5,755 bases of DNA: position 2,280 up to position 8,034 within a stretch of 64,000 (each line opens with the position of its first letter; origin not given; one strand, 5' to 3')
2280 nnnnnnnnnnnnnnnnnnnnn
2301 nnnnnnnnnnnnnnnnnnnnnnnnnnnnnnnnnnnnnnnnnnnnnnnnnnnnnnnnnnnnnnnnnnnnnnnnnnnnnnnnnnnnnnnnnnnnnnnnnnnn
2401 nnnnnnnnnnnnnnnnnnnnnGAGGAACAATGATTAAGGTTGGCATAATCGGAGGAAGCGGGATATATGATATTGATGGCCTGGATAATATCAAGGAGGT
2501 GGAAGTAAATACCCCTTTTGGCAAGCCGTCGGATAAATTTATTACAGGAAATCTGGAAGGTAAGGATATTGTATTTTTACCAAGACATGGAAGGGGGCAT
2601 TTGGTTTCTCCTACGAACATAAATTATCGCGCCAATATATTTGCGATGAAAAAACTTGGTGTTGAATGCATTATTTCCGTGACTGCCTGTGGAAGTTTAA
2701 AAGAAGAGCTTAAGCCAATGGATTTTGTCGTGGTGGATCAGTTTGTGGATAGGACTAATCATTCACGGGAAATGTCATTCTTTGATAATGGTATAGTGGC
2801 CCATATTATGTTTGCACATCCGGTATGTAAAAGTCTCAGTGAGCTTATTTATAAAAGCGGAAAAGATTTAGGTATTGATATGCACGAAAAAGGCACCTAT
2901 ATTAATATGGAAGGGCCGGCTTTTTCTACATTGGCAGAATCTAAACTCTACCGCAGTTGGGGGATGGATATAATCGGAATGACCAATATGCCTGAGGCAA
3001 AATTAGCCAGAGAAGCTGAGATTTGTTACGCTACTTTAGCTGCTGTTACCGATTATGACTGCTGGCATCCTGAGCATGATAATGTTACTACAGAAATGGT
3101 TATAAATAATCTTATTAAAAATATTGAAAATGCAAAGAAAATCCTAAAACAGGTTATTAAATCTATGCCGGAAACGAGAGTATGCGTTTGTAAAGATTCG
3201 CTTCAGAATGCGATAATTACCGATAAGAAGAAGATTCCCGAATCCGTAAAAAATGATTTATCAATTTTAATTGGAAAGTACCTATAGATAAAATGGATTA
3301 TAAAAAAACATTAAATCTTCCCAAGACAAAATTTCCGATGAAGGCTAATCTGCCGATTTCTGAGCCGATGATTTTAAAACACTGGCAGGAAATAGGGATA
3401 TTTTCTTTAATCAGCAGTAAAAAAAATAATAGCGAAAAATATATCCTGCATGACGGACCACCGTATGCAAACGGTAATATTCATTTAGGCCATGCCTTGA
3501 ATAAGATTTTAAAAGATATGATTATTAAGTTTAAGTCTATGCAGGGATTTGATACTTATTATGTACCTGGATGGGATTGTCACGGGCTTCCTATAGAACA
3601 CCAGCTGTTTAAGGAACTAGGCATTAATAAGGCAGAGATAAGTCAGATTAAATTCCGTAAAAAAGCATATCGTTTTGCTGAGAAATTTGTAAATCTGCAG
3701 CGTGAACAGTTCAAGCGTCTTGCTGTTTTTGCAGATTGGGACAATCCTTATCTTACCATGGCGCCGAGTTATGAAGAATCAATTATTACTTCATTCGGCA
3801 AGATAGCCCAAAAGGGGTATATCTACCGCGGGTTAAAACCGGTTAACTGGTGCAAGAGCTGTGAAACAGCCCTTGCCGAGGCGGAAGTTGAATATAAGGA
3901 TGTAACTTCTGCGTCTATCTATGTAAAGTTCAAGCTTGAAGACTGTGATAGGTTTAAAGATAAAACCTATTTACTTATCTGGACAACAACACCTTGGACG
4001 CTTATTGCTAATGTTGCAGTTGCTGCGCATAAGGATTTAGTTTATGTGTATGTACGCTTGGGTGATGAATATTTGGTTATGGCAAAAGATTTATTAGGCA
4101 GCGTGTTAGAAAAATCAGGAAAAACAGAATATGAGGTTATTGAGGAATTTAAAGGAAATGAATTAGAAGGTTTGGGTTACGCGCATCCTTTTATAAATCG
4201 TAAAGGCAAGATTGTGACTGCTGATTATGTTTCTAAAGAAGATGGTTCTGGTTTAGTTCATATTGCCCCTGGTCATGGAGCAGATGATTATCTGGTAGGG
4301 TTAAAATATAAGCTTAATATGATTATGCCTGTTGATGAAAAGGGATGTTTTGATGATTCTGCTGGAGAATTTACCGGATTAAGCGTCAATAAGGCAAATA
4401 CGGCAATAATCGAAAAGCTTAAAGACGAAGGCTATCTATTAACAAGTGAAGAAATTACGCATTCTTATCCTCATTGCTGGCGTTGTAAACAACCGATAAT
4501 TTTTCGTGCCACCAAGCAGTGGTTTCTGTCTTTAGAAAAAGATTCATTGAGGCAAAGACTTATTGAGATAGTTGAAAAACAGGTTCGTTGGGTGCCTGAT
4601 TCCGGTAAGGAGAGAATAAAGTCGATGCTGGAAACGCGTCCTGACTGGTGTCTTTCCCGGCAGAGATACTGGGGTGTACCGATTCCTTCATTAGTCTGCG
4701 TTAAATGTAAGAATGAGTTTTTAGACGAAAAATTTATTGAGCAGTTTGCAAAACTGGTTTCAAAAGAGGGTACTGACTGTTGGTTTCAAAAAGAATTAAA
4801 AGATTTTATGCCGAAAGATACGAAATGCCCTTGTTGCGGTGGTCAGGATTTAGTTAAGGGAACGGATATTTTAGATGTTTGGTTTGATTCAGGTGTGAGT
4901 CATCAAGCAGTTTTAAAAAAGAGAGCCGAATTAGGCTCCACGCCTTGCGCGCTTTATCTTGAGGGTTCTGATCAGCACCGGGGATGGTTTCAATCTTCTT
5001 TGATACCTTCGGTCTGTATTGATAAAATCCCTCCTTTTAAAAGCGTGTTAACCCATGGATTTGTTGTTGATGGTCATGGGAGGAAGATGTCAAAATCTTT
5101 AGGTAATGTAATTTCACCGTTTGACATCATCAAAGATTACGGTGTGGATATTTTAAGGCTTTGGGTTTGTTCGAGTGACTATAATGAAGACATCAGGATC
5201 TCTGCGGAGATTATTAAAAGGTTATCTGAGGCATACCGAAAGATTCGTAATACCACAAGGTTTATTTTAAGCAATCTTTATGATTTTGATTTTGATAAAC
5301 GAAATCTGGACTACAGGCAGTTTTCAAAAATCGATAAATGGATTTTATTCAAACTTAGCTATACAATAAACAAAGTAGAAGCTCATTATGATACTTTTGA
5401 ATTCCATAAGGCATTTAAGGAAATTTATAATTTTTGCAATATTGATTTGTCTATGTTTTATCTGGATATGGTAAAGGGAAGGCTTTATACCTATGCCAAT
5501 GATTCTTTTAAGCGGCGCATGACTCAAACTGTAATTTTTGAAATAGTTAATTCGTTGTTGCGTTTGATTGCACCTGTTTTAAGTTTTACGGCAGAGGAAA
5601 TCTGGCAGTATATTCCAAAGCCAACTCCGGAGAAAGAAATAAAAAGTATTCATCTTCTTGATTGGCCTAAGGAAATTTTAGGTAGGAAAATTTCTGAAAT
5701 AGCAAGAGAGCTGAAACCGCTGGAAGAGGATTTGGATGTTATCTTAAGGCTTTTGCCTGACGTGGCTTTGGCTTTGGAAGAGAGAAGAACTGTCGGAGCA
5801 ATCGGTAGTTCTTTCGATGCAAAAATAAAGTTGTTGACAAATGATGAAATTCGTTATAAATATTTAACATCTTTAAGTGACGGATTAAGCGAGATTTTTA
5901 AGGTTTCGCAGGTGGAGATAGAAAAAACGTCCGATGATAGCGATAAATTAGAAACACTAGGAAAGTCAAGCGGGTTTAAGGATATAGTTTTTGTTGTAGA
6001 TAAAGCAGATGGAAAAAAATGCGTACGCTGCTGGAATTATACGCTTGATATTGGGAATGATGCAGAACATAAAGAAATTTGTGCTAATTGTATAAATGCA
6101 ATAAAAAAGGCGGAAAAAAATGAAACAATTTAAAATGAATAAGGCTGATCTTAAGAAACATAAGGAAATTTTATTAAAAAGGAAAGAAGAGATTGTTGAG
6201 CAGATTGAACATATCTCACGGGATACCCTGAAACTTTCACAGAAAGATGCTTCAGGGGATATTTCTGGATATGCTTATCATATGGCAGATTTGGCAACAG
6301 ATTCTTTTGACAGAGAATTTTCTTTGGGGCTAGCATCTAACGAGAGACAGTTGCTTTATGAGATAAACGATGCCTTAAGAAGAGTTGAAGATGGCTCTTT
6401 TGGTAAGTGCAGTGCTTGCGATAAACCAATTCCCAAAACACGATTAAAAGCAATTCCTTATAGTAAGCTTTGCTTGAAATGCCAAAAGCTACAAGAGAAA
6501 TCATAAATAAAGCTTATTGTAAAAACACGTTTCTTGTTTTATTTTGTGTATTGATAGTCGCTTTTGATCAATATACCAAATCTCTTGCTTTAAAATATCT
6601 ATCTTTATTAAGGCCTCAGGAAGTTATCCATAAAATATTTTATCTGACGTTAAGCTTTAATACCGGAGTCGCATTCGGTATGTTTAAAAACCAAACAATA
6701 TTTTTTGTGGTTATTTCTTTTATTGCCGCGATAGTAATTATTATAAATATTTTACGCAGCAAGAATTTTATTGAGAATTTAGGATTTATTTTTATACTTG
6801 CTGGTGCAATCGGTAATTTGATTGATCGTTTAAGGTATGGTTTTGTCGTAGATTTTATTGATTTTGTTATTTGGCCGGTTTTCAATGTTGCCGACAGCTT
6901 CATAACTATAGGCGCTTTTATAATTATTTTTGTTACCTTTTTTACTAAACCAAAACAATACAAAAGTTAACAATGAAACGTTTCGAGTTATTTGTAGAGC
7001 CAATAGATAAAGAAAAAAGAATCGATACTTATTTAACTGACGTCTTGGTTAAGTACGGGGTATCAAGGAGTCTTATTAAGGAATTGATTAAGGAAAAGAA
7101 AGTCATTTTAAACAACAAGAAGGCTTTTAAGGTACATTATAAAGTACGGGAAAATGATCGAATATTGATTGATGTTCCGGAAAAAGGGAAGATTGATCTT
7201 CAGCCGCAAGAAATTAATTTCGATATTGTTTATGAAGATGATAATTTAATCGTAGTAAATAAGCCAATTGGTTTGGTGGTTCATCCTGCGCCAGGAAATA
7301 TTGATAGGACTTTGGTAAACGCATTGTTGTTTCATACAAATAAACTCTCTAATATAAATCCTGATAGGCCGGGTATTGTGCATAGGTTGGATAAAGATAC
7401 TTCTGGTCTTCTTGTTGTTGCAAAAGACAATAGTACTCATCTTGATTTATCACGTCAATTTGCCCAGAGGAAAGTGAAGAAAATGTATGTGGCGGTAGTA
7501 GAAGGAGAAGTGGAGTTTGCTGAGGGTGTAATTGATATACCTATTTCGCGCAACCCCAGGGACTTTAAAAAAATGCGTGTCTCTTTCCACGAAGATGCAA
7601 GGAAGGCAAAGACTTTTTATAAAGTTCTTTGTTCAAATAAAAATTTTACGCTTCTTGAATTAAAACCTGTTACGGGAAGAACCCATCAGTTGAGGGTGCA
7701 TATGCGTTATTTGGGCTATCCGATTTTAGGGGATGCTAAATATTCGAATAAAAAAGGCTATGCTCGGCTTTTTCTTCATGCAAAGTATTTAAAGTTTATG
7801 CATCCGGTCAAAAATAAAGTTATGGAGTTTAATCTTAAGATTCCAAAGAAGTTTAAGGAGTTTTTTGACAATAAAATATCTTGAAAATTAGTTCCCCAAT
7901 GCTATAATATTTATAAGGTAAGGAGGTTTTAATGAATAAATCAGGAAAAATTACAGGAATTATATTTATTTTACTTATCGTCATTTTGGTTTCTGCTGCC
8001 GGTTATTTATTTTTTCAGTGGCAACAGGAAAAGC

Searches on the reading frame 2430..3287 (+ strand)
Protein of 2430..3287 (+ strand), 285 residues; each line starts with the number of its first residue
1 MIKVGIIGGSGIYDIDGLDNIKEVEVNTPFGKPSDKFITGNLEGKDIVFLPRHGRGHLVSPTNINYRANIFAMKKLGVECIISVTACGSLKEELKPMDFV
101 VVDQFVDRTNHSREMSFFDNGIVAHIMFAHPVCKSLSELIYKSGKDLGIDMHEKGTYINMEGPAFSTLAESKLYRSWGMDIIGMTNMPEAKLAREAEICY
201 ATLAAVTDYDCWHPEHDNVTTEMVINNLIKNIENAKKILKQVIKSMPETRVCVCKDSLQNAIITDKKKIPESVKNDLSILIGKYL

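Call 43: search_protein_families(library=pfam, proteins=[window:2430-3287:+], max_evalue=0.0001)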
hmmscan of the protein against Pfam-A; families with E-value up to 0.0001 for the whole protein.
window:2430-3287:+ (285 aa): 1 family
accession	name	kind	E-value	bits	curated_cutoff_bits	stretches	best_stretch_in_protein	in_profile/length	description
PF01048.26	PNP_UDP_1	-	5.8e-49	167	25.1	1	3-244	1-233/233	Phosphorylase superfamily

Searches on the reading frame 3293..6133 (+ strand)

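Call 43: search_protein_families(library=pfam, proteins=[window:3293-6133:+], max_evalue=0.0001)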
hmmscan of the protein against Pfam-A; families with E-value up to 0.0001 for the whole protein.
window:3293-6133:+ (946 aa): 7 families
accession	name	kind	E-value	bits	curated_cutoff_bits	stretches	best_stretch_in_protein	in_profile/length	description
PF00133.28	tRNA-synt_1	-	4.5e-139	464.2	22.7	1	27-637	2-414/414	tRNA synthetases class I (I, L, M and V)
PF08264.19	Anticodon_1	-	2e-31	109.3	25.1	1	681-811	1-116/148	Anticodon-binding domain of tRNA ligase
PF09334.17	tRNA-synt_1g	-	2.3e-28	99.5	20.1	2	57-200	8-136/391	tRNA synthetases class I (M)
PF06827.20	zf-FPG_IleRS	-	1e-09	38.4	21.3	1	907-935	1-29/30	Zinc finger found in FPG and IleRS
PF01406.26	tRNA-synt_1e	-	1.4e-08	35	27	1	587-643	242-298/301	tRNA synthetases class I (C) catalytic domain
PF01921.24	tRNA-synt_1f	-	1.3e-06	28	27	1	586-654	270-338/360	tRNA synthetases class I (K)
PF13603.12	tRNA-synt_1_2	-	2.5e-05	24.3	25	1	209-349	10-142/185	Leucyl-tRNA synthetase, editing domain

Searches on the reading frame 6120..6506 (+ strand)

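Call 43: search_protein_families(library=pfam, proteins=[window:6120-6506:+], max_evalue=0.0001)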
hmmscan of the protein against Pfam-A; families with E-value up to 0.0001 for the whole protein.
window:6120-6506:+ (128 aa): 1 family
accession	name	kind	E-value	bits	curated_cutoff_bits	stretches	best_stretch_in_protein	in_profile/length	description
PF01258.23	zf-dskA_traR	-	7.2e-12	45.5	24.9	1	92-126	1-35/36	Prokaryotic dksA/traR C4-type zinc finger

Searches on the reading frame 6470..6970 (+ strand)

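Call 43: search_protein_families(library=pfam, proteins=[window:6470-6970:+], max_evalue=0.0001)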
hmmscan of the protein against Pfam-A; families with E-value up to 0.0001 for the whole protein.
window:6470-6970:+ (166 aa): 1 family
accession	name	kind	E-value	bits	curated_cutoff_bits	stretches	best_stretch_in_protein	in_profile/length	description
PF01252.23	Peptidase_A8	-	6.1e-36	124.2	25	1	26-158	2-142/142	Signal peptidase (SPase) II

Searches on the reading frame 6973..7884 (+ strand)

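Call 43: search_protein_families(library=pfam, proteins=[window:6973-7884:+], max_evalue=0.0001)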
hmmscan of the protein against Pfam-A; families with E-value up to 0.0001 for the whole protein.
window:6973-7884:+ (303 aa): 2 families
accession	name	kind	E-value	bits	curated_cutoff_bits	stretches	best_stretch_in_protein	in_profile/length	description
PF00849.27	PseudoU_synth_2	-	1.5e-35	123.1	26.8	1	91-245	1-151/152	RNA pseudouridylate synthase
PF01479.30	S4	-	2.4e-07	30.8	22.8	1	16-64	2-48/48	S4 domain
